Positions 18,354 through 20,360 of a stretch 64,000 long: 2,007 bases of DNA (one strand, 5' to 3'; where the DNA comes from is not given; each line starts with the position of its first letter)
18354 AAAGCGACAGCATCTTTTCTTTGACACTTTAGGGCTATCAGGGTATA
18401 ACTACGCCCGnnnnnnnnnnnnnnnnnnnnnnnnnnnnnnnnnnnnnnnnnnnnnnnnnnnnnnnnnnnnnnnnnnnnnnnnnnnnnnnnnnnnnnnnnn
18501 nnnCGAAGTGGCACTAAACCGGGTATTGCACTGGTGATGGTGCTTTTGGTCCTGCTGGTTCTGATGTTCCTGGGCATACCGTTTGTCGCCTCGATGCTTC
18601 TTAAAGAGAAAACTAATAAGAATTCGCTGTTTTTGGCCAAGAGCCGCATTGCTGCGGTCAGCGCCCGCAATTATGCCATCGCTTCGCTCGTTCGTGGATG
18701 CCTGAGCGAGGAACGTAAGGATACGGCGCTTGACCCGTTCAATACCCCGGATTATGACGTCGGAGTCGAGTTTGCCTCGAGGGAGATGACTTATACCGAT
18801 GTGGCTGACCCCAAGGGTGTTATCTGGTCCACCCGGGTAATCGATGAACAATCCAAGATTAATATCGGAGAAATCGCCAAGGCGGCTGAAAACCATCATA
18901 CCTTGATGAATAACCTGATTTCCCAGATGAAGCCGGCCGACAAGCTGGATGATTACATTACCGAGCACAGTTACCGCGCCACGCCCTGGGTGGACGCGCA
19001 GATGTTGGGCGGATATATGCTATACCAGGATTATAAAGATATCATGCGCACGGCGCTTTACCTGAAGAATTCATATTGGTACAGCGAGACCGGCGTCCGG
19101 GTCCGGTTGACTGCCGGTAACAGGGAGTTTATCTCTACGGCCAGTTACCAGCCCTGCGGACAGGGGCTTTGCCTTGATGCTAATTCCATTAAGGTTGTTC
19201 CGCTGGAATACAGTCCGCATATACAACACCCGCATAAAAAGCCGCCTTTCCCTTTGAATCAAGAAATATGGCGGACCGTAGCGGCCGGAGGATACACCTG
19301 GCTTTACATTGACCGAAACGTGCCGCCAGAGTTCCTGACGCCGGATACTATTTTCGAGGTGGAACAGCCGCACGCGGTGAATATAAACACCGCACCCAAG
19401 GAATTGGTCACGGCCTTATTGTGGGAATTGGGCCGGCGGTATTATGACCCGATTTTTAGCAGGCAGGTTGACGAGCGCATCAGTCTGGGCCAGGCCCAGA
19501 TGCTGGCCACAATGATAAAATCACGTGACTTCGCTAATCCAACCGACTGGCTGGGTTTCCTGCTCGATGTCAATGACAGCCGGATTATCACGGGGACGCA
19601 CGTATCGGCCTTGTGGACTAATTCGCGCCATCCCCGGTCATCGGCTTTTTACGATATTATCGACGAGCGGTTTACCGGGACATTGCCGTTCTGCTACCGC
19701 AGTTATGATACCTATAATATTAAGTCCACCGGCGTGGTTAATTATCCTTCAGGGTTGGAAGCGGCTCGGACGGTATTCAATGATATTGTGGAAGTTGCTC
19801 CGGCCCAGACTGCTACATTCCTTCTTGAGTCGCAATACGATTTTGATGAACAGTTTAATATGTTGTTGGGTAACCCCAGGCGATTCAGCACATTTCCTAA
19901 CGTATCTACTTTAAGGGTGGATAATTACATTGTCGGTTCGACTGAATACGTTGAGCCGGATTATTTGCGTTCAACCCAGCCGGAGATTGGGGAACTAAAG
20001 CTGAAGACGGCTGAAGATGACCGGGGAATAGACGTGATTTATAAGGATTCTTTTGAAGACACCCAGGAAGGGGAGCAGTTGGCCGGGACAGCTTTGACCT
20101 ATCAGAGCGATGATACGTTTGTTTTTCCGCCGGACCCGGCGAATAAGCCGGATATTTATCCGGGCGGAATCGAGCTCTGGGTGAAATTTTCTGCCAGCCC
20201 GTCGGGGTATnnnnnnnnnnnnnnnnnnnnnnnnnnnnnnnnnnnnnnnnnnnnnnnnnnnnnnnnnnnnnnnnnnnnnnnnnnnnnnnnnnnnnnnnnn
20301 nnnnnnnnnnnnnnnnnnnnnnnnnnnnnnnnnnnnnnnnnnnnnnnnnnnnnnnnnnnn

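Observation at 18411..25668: AT-rich island encoding a 1373-aa GspK-like pseudopilin fused to a LamG adhesin, a membrane protein and a secretin, without pilin, ATPase or platform genes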

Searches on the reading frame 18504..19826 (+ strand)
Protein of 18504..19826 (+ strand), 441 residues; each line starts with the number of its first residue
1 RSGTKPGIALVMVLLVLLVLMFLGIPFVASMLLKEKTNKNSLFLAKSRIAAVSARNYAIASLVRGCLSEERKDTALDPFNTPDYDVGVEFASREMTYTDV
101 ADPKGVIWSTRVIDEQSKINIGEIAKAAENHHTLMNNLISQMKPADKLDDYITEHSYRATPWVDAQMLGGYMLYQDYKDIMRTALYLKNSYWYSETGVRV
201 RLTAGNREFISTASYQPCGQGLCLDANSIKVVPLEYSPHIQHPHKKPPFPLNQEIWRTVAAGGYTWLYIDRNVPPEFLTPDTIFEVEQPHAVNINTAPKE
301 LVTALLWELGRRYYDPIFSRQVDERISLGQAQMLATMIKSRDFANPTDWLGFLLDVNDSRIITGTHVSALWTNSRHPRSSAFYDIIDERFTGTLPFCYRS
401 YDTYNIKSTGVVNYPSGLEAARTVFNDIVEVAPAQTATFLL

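Call 32: search_solved_structures(query=A2, max_evalue=10, show_alignments=3)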
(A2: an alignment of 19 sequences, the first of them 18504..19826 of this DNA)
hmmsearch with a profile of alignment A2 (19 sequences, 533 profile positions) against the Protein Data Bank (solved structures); distinct sequences matched with E-value up to 10: 1.
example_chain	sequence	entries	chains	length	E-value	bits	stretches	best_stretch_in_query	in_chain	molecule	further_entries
5vtm_X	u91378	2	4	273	0.18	13.5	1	356-398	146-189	Type II secretion system protein K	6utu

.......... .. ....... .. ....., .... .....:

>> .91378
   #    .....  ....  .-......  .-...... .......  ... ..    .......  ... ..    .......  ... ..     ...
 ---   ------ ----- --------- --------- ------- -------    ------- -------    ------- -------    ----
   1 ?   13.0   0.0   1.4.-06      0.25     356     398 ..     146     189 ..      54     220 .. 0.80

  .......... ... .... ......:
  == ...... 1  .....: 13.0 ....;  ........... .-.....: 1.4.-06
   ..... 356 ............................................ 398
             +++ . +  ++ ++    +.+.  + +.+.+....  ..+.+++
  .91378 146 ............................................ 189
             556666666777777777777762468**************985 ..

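Call 33: find_homologous_proteins(query=A2, max_evalue=0.00001)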
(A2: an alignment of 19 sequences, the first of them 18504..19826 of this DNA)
Query A2 (19 sequences) (441 aa, profile of the alignment): 13 proteins with E <= 0.00001 among 8000 candidates.
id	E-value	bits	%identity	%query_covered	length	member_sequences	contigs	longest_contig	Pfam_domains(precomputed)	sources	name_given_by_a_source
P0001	2.1e-135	470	100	98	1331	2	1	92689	PF13385.14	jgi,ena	-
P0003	1.5e-132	461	62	99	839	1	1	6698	-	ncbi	ncbi:MAG: hypothetical protein V1701_11415, partial [Planctomycetota bacterium]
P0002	2.3e-130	454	58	95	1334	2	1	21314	PF13385.14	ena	-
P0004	7.7e-123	429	40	99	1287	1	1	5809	PF13385.14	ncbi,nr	ncbi:MAG: hypothetical protein QME51_03735 [Planctomycetota bacterium]|nr:hypothetical protein [Plan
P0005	3.7e-115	404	38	93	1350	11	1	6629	PF13385.14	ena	-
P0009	6.4e-114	400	39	93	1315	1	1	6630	-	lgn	-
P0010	2.2e-109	385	46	98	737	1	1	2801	PF13385.14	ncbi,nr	ncbi:MAG: hypothetical protein HY762_09300, partial [Planctomycetes bacterium]|nr:hypothetical prote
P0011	1.6e-9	55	29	13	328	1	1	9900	PF21687.4,PF12836.14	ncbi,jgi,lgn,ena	ncbi:MAG: hypothetical protein WC443_04970 [Desulfobaccales bacterium]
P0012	1.0e-6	46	27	13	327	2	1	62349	PF21687.4,PF12836.14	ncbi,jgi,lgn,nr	ncbi:MAG: general secretion pathway protein GspK [Syntrophobacterales bacterium]|jgi:general secreti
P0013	1.1e-6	46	53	3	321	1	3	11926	PF21687.4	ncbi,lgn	-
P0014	1.2e-6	45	-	-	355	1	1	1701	PF21687.4,PF12836.14,PF03934.20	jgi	jgi:general secretion pathway protein K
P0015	1.5e-6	45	23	34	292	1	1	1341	-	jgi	jgi:type II secretory pathway component PulK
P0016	6.9e-6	43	24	34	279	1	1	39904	PF03934.20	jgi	jgi:general secretion pathway protein K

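Call 47: search_protein_families(library=pfam, proteins=[P0011, P0014, P0016], max_evalue=0.001)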
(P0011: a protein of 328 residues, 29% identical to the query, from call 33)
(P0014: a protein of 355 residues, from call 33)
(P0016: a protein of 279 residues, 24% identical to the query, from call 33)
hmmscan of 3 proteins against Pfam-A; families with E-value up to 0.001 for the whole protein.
P0011 (328 aa): 4 families
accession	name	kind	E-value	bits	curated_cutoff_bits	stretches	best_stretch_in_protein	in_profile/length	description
PF21687.3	T2SSK_1st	-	1.4e-14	55.1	26.2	1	130-205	16-91/107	Type II secretion system (T2SS), protein K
PF12836.13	HHH_3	-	4.7e-07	30.2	27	0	224-264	4-46/65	Helix-hairpin-helix motif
PF14341.11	PilX_N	-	0.00019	21.8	25.5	1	16-65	1-50/51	PilX N-terminal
PF03934.19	T2SSK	-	0.00055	20.7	24.2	0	226-266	1-43/63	Type II secretion system (T2SS), protein K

P0014 (355 aa): 3 families
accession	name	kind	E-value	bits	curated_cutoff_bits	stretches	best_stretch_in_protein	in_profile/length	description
PF21687.3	T2SSK_1st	-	1.4e-15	58.4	26.2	1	114-194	14-94/107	Type II secretion system (T2SS), protein K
PF03934.19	T2SSK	-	1.4e-10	41.8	24.2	1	245-292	1-49/63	Type II secretion system (T2SS), protein K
PF12836.13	HHH_3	-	1.6e-07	31.8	27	1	241-289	2-51/65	Helix-hairpin-helix motif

P0016 (279 aa): 3 families
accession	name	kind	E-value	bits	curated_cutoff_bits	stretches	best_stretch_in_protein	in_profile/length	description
PF03934.19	T2SSK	-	7.6e-06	26.6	24.2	1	183-221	1-41/63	Type II secretion system (T2SS), protein K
PF12836.13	HHH_3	-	0.00023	21.6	27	1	181-220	4-45/65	Helix-hairpin-helix motif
PF14341.11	PilX_N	-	0.00055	20.3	25.5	0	9-57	1-49/51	PilX N-terminal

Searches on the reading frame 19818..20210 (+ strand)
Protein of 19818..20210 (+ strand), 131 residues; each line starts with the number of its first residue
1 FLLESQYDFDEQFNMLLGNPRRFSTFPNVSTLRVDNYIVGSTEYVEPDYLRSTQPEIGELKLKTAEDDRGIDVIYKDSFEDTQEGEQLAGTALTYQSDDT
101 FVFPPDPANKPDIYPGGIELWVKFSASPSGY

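Call 74: search_protein_families(library=pfam, proteins=[window:19818-20210:+], max_evalue=5)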
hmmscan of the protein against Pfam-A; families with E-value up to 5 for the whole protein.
window:19818-20210:+ (131 aa): 0 families
